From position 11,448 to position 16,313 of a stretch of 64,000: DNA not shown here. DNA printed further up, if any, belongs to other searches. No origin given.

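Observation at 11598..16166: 1522-aa GlmS-like amidotransferase with internalised C-terminal tail motif and a second SIS-like module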

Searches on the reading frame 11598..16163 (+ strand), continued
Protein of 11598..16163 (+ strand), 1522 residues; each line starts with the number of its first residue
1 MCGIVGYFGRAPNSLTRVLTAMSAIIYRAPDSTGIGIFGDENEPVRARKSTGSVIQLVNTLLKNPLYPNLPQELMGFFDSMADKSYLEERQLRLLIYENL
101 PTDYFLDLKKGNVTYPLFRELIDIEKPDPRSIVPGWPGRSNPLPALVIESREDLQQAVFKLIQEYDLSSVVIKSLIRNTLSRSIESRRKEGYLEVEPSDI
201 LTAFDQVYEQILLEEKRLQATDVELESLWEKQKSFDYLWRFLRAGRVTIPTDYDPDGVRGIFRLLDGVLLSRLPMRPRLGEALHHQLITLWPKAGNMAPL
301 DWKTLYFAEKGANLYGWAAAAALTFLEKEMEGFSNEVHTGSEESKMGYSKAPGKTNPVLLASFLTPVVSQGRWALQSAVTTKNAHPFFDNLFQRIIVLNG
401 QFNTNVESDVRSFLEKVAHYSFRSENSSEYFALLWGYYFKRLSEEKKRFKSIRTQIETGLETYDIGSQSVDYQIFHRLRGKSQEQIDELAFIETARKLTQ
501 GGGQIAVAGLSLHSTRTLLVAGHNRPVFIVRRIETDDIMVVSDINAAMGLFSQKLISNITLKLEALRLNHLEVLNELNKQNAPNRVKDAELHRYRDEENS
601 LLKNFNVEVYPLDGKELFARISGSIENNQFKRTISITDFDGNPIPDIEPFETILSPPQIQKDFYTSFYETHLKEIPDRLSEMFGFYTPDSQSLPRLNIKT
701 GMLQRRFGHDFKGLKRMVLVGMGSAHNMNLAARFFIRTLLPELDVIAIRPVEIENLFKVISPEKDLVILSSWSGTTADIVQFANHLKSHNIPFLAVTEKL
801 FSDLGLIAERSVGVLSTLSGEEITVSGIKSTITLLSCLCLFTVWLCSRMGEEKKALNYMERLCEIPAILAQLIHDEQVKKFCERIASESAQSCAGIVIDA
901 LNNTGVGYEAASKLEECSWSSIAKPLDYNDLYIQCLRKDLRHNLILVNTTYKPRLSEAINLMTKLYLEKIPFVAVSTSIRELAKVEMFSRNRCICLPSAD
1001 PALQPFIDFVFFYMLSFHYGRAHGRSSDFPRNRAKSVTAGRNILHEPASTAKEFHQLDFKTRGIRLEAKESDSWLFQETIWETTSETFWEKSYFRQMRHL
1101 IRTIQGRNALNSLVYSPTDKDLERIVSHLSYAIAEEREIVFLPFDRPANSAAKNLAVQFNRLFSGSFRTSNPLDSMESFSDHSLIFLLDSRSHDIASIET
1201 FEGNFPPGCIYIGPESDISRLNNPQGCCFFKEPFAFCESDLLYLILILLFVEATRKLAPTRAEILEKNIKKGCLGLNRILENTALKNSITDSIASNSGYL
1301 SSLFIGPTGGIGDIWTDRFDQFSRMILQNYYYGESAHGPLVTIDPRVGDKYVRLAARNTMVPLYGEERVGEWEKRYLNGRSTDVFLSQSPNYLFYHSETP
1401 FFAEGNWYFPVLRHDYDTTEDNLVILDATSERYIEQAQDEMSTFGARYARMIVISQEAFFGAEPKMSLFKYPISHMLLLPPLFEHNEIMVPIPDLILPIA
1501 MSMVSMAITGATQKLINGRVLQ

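Call 72: search_protein_families(library=ncbifam, proteins=[L129:4997-5905:+, L156:8048-8980:+, L017:131-1579:+], max_evalue=0.00001)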
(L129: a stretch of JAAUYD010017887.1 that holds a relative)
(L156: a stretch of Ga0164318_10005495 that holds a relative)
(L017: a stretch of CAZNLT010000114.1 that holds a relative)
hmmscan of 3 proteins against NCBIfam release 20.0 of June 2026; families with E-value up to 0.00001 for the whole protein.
L129:4997-5905:+ (303 aa): 10 families
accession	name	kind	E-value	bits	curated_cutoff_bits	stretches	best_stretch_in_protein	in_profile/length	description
NF010588.0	PRK13981.1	equivalog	2.1e-29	102.4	479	1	3-172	3-174/546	NAD+ synthase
TIGR03381.1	agmatine_aguB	equivalog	2.1e-18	66.6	410.25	1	17-289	12-273/279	N-carbamoylputrescine amidase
NF033621.1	de_GSH_amidase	exception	2.2e-16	60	355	1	17-171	11-169/260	deaminated glutathione amidase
NF002730.0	PRK02628.1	equivalog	8.8e-16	57.2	473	1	5-154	13-165/677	NAD(+) synthase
NF040852.1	nitrile_Arch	equivalog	1.4e-12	47.3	500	1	5-155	1-153/262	nitrilase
NF007757.0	PRK10438.1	equivalog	1.6e-11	44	249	1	3-155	2-148/256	amidohydrolase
NF009803.0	PRK13287.1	equivalog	2.8e-09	36.2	406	1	18-116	31-135/333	formamidase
TIGR04048.1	nitrile_sll0784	equivalog_domain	1.5e-08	34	502.6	1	5-175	3-186/301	Nit6803 family nitrilase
TIGR00546.1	lnt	equivalog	4.3e-07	29.5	132.9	0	20-174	181-350/395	apolipoprotein N-acyltransferase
NF009802.0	PRK13286.1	equivalog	7.4e-06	25.1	427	0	10-156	25-174/345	aliphatic amidase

L156:8048-8980:+ (311 aa): 9 families
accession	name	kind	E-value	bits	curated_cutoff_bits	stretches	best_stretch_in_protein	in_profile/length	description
NF010588.0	PRK13981.1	equivalog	5.5e-32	110.9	479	1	10-182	3-176/546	NAD+ synthase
TIGR03381.1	agmatine_aguB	equivalog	1.9e-20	73.4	410.25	1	13-286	2-263/279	N-carbamoylputrescine amidase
NF002730.0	PRK02628.1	equivalog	3.4e-17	61.9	473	1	8-185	9-192/677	NAD(+) synthase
NF040852.1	nitrile_Arch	equivalog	9.1e-17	61.1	500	1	12-175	1-166/262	nitrilase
NF033621.1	de_GSH_amidase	exception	3.2e-16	59.5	355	1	22-177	9-168/260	deaminated glutathione amidase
NF007757.0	PRK10438.1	equivalog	2.5e-13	49.9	249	1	11-162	3-148/256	amidohydrolase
NF009803.0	PRK13287.1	equivalog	3.7e-11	42.4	406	1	24-121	30-134/333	formamidase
TIGR00546.1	lnt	equivalog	1.4e-10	41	132.9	1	26-181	180-350/395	apolipoprotein N-acyltransferase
TIGR04048.1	nitrile_sll0784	equivalog_domain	3.4e-10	39.4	502.6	1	11-192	2-194/301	Nit6803 family nitrilase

L017:131-1579:+ (483 aa): 1 family
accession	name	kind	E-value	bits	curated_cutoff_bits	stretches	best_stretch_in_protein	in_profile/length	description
TIGR02369.2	trimeth_pyl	equivalog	2.1e-130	435.4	525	1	14-477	6-463/469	[trimethylamine--corrinoid protein] Co-methyltransferase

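Call 79: list_cluster_members(proteins=[L078:10001-14509:+, L065:10001-15454:+, L066:1119-6560:+, L016:10001-14554:+])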
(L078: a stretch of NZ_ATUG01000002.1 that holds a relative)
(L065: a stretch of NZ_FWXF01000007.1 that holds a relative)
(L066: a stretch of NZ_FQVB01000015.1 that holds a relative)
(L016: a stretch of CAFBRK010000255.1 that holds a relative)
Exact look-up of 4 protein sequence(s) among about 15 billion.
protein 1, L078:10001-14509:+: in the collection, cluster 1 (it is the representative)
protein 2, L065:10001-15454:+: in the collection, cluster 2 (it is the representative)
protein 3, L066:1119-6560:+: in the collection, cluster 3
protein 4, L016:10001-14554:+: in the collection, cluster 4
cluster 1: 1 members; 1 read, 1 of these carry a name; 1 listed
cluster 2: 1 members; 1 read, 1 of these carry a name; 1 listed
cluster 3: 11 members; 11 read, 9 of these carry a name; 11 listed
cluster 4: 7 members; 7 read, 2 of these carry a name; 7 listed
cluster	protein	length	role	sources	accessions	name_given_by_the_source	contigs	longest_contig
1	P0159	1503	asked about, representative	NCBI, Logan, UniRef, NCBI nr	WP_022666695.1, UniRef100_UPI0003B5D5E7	SIS domain-containing protein [Desulfospira joergensenii] | SIS domain-containing protein n=1 Tax=Desulfospira joergensenii TaxID=53329 ...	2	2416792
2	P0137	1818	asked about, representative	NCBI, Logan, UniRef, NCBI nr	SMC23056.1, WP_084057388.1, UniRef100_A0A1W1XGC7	hypothetical protein SAMN02746041_01635 [Desulfacinum hydrothermale DSM 13146] | Glutamine--fructose-6-phosphate aminotransferase [isomerizing] n=1 Tax=Desulfacinum ... | SIS domain-containing protein [Desulfacinum hydrothermale]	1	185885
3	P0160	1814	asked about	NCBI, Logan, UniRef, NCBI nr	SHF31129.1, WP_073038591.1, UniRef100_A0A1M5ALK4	SIS domain-containing protein [Desulfacinum infernum DSM 9756] | Glutamine--fructose-6-phosphate aminotransferase [isomerizing] n=1 Tax=Desulfacinum ... | SIS domain-containing protein [Desulfacinum infernum]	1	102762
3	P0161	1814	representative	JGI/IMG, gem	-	-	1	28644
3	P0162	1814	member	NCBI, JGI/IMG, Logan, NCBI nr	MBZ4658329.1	MAG: glutamine amidotransferase [Desulfacinum sp.] | glucosamine 6-phosphate synthetase-like amidotransferase/phosphosugar isomerase protein | glutamine amidotransferase [Desulfacinum sp.]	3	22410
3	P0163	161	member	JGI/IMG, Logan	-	hypothetical protein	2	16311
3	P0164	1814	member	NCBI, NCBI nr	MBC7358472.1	MAG: SIS domain-containing protein [Desulfacinum sp.] | SIS domain-containing protein [Desulfacinum sp.]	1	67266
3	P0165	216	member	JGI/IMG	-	hypothetical protein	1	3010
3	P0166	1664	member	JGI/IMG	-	glucosamine 6-phosphate synthetase-like amidotransferase/phosphosugar isomerase protein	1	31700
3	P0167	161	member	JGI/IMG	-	hypothetical protein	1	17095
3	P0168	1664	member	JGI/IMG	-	glucosamine 6-phosphate synthetase-like amidotransferase/phosphosugar isomerase protein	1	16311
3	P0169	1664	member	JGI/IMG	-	glucosamine 6-phosphate synthetase-like amidotransferase/phosphosugar isomerase protein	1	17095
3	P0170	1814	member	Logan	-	-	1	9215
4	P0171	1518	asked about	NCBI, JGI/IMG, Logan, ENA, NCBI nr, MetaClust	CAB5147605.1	hypothetical protein D3OALGA1CA_4231 [Olavius algarvensis associated proteobacterium ... | \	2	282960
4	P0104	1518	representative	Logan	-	-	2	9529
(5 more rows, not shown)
